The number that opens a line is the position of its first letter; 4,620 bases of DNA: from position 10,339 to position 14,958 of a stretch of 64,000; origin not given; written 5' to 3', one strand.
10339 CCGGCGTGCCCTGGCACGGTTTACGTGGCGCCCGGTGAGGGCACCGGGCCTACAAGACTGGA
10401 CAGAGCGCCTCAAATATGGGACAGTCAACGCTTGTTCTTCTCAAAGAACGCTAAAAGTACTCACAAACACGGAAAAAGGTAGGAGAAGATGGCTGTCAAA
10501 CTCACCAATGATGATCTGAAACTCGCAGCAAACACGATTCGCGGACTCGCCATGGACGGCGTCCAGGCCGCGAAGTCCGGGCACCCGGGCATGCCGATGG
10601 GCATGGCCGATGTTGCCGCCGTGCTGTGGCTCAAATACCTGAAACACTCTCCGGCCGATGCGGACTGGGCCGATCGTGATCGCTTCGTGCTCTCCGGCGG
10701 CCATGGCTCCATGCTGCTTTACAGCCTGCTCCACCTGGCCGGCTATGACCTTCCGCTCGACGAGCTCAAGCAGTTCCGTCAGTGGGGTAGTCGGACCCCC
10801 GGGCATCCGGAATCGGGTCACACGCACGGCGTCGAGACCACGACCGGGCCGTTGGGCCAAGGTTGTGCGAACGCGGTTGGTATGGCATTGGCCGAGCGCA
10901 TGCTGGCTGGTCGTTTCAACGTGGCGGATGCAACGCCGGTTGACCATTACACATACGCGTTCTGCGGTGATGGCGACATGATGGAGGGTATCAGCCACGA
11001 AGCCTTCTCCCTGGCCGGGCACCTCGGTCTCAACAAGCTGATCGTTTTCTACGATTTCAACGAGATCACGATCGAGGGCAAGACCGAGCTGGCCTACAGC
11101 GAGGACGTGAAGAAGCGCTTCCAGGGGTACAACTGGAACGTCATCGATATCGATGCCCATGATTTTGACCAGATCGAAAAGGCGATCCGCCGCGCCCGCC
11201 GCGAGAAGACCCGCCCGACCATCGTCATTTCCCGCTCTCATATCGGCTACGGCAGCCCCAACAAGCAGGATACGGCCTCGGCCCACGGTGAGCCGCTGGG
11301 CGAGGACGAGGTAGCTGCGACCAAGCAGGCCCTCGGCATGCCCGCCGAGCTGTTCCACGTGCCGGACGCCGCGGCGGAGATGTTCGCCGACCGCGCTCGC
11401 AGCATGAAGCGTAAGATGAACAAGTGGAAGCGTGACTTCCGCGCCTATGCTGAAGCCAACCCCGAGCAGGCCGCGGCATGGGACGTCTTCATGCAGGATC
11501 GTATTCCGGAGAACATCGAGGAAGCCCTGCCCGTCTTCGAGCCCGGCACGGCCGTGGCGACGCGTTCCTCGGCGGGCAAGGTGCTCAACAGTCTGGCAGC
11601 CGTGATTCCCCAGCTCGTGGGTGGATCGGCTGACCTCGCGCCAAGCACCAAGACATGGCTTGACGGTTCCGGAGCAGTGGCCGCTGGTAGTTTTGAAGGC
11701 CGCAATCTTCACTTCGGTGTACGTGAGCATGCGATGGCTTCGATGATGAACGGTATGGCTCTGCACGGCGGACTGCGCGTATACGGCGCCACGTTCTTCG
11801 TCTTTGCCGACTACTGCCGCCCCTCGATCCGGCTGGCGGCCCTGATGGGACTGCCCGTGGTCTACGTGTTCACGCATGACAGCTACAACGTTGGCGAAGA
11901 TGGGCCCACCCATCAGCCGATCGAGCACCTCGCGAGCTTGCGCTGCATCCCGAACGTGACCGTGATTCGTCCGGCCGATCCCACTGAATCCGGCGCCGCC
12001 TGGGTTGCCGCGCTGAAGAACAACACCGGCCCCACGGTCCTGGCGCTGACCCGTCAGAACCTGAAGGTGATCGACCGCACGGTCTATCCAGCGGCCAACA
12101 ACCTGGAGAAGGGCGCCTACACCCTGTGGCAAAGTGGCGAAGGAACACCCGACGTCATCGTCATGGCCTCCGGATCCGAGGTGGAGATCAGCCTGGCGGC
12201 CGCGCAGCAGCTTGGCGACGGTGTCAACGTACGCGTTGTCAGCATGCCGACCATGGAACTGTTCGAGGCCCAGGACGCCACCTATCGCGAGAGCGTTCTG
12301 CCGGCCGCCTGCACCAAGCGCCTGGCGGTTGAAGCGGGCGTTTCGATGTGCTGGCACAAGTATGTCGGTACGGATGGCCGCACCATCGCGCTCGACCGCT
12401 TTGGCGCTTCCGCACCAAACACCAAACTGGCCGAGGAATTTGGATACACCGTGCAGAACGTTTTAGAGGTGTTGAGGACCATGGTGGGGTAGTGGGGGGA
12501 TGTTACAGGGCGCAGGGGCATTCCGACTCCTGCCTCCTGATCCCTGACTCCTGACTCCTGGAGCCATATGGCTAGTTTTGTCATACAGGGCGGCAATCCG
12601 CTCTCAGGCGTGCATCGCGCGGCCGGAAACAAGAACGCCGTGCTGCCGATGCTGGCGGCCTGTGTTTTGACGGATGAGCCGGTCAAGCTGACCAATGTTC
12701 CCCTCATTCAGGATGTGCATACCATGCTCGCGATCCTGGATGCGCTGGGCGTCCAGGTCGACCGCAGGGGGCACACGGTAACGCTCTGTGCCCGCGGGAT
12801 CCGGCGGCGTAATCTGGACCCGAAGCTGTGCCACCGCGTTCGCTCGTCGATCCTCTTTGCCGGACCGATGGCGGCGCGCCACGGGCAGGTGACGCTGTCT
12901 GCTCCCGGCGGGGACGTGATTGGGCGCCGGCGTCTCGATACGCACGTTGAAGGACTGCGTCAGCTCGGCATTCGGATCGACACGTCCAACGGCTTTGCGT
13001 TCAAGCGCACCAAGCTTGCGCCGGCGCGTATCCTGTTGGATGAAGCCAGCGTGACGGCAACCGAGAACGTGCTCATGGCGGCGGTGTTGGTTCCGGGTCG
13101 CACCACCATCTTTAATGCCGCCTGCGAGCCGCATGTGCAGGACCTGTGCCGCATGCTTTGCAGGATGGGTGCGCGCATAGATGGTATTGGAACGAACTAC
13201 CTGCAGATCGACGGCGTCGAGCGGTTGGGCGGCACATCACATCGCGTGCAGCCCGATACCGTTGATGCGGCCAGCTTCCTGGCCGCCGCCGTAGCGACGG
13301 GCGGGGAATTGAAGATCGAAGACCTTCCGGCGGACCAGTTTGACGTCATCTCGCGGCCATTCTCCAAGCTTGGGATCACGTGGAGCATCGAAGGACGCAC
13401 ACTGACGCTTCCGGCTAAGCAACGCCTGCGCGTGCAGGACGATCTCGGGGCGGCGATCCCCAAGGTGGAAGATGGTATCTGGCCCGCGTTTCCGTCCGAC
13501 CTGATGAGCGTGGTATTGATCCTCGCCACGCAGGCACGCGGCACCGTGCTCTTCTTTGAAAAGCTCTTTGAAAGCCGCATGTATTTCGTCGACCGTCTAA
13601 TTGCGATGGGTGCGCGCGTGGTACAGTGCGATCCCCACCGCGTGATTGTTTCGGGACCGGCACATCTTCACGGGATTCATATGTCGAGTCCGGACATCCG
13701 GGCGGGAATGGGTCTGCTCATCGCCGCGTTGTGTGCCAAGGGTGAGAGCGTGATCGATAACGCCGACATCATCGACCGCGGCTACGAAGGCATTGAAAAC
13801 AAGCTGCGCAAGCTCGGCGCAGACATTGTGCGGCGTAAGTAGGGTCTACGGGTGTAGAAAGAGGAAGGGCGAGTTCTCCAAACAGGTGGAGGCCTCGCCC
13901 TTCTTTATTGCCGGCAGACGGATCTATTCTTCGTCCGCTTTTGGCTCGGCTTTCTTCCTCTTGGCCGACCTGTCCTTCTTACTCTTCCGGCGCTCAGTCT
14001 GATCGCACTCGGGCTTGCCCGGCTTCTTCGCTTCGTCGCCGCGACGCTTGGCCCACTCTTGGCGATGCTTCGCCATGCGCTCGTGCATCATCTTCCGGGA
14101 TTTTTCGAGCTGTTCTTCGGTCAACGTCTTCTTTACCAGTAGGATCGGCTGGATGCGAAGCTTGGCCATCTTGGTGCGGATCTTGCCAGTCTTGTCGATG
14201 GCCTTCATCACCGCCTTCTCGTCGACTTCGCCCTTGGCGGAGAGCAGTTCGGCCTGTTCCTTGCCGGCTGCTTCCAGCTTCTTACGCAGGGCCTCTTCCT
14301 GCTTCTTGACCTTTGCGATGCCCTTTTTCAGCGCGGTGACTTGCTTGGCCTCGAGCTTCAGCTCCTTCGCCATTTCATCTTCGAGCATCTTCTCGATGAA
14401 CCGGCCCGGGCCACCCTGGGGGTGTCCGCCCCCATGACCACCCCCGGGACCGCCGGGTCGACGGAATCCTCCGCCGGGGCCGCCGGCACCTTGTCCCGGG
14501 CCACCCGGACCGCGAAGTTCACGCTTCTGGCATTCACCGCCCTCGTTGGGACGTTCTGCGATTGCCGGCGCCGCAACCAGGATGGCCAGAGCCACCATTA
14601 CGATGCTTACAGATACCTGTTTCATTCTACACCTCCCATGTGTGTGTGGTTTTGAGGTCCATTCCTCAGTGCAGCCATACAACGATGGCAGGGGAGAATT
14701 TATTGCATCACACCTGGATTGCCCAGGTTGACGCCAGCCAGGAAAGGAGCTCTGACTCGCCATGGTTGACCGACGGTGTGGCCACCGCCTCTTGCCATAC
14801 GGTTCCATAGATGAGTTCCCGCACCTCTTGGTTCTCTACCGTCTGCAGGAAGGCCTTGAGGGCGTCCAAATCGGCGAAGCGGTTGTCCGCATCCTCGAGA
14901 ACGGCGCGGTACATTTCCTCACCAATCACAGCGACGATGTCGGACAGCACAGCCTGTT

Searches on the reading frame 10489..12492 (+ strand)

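Call 29: search_protein_families(library=pfam, proteins=[window:10489-12492:+])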
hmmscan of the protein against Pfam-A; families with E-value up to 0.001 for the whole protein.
window:10489-12492:+ (667 aa): 6 families
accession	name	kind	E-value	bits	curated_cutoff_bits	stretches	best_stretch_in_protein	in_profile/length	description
PF00456.26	Transketolase_N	-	3.3e-139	463.9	22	1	12-340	4-334/334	Transketolase, thiamine diphosphate binding domain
PF02779.29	Transket_pyr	-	1.5e-55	188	27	1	355-526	2-173/174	Transketolase, pyrimidine binding domain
PF22613.1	Transketolase_C_1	-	6.4e-38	129.9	27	1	542-654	1-113/113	Transketolase-like TK C-terminal domain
PF02780.25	Transketolase_C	-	1.1e-11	45.2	25.9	1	553-658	9-124/124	Transketolase, C-terminal domain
PF00676.26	E1_dh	-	2.4e-06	27.2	22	1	114-239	95-210/300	Dehydrogenase E1 component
PF02775.26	TPP_enzyme_C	-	0.00031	21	21.9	0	99-246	8-149/151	Thiamine pyrophosphate enzyme, C-terminal TPP binding domain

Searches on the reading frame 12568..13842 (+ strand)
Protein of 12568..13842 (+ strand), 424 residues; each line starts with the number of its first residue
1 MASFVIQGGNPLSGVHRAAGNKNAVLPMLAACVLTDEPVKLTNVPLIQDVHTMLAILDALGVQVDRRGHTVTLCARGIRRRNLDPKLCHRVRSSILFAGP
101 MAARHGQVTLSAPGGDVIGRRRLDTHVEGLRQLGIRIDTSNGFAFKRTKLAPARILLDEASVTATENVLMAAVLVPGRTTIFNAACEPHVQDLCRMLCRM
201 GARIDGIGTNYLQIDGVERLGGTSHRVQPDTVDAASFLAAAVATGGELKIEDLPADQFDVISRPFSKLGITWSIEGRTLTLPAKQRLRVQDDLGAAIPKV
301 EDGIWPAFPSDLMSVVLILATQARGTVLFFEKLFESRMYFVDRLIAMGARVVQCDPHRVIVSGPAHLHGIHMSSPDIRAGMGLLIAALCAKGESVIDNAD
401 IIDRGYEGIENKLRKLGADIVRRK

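Call 8: search_protein_families(library=pfam, proteins=[window:12568-13842:+])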
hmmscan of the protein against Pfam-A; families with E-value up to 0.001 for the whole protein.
window:12568-13842:+ (424 aa): 1 family
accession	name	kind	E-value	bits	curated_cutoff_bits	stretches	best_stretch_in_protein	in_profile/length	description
PF00275.25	EPSP_synthase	-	1.7e-69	235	22.8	1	7-413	2-417/417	EPSP synthase (3-phosphoshikimate 1-carboxyvinyltransferase)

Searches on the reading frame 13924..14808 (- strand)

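Call 8: search_protein_families(library=pfam, proteins=[window:13924-14808:-])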
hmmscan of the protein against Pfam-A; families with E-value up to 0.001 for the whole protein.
window:13924-14808:- (294 aa): 1 family
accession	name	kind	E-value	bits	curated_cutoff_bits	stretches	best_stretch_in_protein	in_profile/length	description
PF13801.11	Metal_resist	-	3.9e-05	24.3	29.2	1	115-233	18-122/125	Heavy-metal resistance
